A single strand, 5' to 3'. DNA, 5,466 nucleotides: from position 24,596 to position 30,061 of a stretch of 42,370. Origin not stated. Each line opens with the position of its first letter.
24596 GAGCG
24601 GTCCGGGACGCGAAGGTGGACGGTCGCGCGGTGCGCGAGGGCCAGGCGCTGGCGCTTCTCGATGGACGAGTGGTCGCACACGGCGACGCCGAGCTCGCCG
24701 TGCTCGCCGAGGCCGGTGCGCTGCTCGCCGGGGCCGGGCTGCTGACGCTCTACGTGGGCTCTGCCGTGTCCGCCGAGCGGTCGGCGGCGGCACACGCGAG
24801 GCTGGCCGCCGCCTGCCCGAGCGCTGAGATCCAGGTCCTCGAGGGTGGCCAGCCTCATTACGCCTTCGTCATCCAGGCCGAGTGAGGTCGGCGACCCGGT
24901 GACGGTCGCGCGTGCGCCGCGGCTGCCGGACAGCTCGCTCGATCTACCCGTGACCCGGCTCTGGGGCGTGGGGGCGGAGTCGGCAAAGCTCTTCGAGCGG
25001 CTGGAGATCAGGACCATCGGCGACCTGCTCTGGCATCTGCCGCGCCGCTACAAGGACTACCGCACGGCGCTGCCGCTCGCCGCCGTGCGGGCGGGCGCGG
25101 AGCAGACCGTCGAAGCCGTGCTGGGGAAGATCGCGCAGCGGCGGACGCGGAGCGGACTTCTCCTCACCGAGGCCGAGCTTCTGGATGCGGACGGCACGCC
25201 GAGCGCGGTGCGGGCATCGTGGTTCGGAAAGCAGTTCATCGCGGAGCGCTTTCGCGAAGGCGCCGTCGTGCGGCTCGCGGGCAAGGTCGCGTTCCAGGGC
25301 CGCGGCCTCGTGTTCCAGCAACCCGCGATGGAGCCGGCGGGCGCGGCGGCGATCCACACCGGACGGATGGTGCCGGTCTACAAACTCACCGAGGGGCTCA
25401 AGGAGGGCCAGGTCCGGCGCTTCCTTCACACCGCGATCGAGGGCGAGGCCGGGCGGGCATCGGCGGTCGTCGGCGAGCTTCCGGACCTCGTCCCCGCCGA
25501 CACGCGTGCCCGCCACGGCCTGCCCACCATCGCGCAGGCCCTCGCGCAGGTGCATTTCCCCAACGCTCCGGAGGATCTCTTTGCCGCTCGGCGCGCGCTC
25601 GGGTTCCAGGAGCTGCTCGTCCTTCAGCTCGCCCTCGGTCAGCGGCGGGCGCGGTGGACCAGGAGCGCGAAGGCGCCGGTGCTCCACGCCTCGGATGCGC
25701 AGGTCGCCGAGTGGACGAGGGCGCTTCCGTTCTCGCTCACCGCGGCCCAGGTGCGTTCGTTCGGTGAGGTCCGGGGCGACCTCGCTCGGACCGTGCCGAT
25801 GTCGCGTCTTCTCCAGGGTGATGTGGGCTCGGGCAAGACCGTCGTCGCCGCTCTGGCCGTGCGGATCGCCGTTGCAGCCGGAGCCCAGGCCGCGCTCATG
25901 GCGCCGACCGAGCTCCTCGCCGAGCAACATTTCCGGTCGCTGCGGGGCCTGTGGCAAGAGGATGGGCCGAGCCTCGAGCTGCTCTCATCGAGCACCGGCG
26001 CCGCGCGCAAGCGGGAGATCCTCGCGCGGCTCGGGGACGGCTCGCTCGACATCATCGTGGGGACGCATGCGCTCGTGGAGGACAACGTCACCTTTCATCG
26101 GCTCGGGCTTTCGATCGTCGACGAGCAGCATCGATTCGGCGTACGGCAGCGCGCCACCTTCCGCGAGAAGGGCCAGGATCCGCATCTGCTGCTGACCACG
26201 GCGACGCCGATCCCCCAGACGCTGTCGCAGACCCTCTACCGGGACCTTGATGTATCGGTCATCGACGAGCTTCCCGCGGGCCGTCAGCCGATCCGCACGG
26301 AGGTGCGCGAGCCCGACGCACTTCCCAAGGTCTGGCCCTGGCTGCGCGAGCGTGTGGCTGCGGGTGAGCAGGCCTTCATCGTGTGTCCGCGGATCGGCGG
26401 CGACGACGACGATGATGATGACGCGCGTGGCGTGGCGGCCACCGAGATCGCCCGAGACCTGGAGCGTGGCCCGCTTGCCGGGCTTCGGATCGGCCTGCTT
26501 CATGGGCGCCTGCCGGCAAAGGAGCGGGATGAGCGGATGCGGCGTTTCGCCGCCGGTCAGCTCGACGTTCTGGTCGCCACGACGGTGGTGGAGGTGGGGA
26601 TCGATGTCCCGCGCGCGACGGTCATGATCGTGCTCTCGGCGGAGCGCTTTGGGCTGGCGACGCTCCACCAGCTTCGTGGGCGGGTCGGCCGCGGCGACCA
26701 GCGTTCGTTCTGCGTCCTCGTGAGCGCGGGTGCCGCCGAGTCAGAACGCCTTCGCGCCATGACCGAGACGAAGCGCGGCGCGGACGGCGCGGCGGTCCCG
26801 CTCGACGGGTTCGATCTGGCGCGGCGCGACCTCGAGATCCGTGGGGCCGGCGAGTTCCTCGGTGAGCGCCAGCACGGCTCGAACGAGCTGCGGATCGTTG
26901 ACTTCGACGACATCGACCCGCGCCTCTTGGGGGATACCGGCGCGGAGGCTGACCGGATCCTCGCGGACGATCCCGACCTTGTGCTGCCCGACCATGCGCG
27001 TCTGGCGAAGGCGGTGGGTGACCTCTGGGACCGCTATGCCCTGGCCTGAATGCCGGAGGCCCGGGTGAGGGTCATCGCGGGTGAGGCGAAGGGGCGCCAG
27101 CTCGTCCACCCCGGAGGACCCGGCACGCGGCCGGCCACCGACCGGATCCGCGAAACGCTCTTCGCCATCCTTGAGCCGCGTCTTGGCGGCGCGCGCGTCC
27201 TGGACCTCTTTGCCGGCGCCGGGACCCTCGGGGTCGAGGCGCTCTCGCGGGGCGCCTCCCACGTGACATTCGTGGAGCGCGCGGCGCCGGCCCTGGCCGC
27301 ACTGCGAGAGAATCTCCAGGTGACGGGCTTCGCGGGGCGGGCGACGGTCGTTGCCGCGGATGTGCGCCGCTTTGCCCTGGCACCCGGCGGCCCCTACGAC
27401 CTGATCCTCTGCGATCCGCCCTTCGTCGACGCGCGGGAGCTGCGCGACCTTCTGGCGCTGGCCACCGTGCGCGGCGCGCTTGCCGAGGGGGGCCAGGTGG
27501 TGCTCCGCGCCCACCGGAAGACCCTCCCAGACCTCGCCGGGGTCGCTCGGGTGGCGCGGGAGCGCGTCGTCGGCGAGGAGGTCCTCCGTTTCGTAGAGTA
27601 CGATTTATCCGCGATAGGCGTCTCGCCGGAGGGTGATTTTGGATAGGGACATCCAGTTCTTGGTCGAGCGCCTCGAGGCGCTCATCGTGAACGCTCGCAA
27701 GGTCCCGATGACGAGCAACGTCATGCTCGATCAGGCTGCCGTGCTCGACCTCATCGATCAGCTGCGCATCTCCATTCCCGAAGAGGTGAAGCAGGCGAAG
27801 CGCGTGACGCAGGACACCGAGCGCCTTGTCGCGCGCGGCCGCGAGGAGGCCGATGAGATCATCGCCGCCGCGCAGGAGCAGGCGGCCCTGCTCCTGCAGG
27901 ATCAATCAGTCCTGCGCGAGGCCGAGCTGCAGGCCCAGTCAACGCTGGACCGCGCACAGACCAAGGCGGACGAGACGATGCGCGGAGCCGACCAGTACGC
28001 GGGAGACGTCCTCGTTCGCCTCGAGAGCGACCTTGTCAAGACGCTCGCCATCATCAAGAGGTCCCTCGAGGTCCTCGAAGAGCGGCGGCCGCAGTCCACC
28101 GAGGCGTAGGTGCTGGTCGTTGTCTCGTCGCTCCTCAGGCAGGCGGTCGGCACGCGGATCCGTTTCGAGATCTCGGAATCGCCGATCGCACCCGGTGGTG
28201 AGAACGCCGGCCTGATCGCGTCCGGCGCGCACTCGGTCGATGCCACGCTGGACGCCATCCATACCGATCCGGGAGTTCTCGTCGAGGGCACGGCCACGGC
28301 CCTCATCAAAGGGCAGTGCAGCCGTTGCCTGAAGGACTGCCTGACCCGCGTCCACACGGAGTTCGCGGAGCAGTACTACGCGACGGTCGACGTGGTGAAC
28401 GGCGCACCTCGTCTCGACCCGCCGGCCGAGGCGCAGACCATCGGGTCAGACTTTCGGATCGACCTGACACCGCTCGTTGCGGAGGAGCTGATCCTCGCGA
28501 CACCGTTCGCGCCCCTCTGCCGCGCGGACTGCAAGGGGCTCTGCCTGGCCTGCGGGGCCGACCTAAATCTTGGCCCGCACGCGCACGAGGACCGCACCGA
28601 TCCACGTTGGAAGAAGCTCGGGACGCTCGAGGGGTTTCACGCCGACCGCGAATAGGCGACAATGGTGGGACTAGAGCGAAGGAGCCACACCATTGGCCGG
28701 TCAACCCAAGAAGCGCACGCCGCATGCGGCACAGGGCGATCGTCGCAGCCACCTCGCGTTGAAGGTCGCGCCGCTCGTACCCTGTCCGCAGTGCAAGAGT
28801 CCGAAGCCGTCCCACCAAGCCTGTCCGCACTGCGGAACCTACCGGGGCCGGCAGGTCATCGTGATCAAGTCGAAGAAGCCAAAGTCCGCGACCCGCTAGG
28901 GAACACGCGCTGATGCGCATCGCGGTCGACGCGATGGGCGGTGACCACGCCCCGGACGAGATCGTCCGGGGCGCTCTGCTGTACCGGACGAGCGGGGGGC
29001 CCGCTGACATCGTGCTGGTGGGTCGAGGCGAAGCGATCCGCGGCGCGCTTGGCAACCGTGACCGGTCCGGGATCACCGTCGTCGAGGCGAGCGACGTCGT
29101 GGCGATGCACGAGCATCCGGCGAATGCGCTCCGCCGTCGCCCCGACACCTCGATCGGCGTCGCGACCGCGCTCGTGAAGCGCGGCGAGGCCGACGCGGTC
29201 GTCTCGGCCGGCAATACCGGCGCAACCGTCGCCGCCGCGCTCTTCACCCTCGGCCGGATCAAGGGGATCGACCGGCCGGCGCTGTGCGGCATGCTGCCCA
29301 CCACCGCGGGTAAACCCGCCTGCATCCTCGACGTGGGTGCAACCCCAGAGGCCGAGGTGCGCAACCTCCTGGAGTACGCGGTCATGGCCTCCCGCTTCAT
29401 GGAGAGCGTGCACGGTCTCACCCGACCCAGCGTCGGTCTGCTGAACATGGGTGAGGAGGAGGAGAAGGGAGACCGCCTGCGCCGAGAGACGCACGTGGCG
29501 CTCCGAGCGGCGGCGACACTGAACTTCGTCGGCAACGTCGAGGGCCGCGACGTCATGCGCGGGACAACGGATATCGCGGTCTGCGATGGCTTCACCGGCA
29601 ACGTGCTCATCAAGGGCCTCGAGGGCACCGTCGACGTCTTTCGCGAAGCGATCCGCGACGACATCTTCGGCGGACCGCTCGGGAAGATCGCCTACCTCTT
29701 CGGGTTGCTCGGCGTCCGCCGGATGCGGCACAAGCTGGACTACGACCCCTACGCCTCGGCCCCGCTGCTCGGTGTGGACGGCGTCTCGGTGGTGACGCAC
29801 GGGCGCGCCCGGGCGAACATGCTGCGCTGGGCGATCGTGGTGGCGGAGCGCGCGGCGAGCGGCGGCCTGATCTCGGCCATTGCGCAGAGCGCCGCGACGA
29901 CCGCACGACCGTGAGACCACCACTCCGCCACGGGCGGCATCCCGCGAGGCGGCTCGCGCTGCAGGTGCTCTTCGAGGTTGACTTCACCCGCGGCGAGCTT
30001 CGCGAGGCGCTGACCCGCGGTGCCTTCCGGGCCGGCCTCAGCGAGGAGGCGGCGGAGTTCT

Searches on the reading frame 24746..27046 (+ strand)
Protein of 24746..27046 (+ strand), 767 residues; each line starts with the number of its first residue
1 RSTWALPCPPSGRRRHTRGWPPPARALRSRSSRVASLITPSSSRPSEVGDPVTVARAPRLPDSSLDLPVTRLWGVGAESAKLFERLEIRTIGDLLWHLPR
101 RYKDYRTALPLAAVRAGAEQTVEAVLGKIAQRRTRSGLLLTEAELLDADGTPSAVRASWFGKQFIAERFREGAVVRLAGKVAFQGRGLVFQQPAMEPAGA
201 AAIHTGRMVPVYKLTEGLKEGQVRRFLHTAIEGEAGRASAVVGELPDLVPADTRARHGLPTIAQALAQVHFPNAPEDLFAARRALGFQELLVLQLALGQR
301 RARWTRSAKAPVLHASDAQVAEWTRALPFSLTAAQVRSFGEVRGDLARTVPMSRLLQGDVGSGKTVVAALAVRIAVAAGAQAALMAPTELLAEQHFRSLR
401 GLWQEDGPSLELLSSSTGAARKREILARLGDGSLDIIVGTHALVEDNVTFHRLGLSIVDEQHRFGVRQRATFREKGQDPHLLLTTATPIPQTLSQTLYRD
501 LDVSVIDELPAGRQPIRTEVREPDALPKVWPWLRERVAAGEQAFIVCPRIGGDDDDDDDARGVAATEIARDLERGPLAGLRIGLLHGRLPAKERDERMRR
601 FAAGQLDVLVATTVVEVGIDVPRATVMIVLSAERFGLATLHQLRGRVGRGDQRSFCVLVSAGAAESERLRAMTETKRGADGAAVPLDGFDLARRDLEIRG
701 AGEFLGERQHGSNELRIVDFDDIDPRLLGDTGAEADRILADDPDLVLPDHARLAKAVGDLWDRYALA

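Call 21: search_protein_families(library=pfam, proteins=[window:24746-27046:+], max_evalue=0.001)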
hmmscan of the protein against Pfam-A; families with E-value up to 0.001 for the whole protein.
window:24746-27046:+ (767 aa): 6 families
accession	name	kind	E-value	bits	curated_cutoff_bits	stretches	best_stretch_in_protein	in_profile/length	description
PF00270.35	DEAD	-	2.5e-19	70.1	26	1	355-493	18-164/167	DEAD/DEAH box helicase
PF00271.37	Helicase_C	-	2.8e-19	69.9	23.5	1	575-649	38-108/110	Helicase conserved C-terminal domain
PF17191.10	RecG_wedge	-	4.6e-19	69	23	1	74-231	7-159/162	RecG wedge domain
PF19833.4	RecG_dom3_C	-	2.9e-05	24.5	26.8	1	687-760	3-76/87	ATP-dependent DNA helicase RecG, domain 3, C-terminal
PF04851.21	ResIII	-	0.00012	22.4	22.5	1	355-488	27-162/164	Type III restriction enzyme, res subunit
PF22590.2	Cas3-like_C_2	-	0.00013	22.7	27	1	566-650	16-104/106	CRISPR-associated nuclease/helicase Cas3, C-terminal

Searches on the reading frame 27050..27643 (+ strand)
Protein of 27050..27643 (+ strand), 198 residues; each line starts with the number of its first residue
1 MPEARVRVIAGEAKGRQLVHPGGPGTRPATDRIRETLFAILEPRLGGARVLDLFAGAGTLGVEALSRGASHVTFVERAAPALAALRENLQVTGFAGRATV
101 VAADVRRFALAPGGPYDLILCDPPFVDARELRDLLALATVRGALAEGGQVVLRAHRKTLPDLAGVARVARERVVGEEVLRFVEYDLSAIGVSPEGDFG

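Call 22: search_protein_families(library=pfam, proteins=[window:27050-27643:+], max_evalue=0.001)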
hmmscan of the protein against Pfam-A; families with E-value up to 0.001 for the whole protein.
window:27050-27643:+ (198 aa): 7 families
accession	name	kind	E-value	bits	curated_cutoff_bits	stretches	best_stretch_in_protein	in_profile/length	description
PF03602.21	Cons_hypoth95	-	2.8e-43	148.1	24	1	6-182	1-181/182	Conserved hypothetical protein 95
PF05175.20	MTS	-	2.8e-12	47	23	1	37-156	23-142/170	Methyltransferase small domain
PF13649.12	Methyltransf_25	-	1e-07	32.9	27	1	50-148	1-97/97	Methyltransferase domain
PF13847.12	Methyltransf_31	-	1.8e-06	28.2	27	1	47-157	4-116/145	Methyltransferase domain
PF10672.15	Methyltrans_SAM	-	4.2e-06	26.7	27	1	47-131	124-217/286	S-adenosylmethionine-dependent methyltransferase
PF01170.24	UPF0020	-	0.00017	21.8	22.3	0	79-127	86-133/197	RMKL-like, methyltransferase domain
PF02475.24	TRM5-TYW2_MTfase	-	0.0008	19.8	28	0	47-109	37-100/164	TRM5/TYW2 methyltransferase domain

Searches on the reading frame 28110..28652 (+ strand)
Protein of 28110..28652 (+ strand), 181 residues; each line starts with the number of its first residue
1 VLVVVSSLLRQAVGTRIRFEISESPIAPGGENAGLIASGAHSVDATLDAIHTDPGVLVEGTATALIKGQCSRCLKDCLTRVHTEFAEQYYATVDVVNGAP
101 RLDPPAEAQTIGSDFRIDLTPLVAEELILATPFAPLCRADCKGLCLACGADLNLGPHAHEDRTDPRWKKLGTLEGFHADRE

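Call 22: search_protein_families(library=pfam, proteins=[window:28110-28652:+], max_evalue=0.001)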
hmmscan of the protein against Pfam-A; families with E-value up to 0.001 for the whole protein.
window:28110-28652:+ (181 aa): 1 family
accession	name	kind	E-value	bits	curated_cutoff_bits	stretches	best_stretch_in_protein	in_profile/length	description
PF02620.22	YceD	-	7.5e-25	87.7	33.2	1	58-173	1-118/119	Large ribosomal RNA subunit accumulation protein YceD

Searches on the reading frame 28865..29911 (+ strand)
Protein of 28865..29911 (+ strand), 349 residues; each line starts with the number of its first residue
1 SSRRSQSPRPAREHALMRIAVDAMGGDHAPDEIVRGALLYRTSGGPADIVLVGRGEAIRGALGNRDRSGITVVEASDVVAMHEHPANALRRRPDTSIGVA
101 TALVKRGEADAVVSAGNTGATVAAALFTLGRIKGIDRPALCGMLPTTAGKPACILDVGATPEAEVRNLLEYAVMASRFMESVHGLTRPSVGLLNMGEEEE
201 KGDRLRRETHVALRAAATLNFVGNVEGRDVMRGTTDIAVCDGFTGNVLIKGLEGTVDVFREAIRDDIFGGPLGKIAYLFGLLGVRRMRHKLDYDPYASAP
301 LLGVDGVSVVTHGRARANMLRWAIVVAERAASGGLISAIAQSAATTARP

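Call 22: search_protein_families(library=pfam, proteins=[window:28865-29911:+], max_evalue=0.001)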
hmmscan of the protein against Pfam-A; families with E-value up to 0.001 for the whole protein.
window:28865-29911:+ (349 aa): 1 family
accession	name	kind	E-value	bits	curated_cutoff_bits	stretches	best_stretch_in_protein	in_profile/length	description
PF02504.20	FA_synthesis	-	2.7e-95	319.6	29.1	1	17-335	1-321/324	Fatty acid synthesis protein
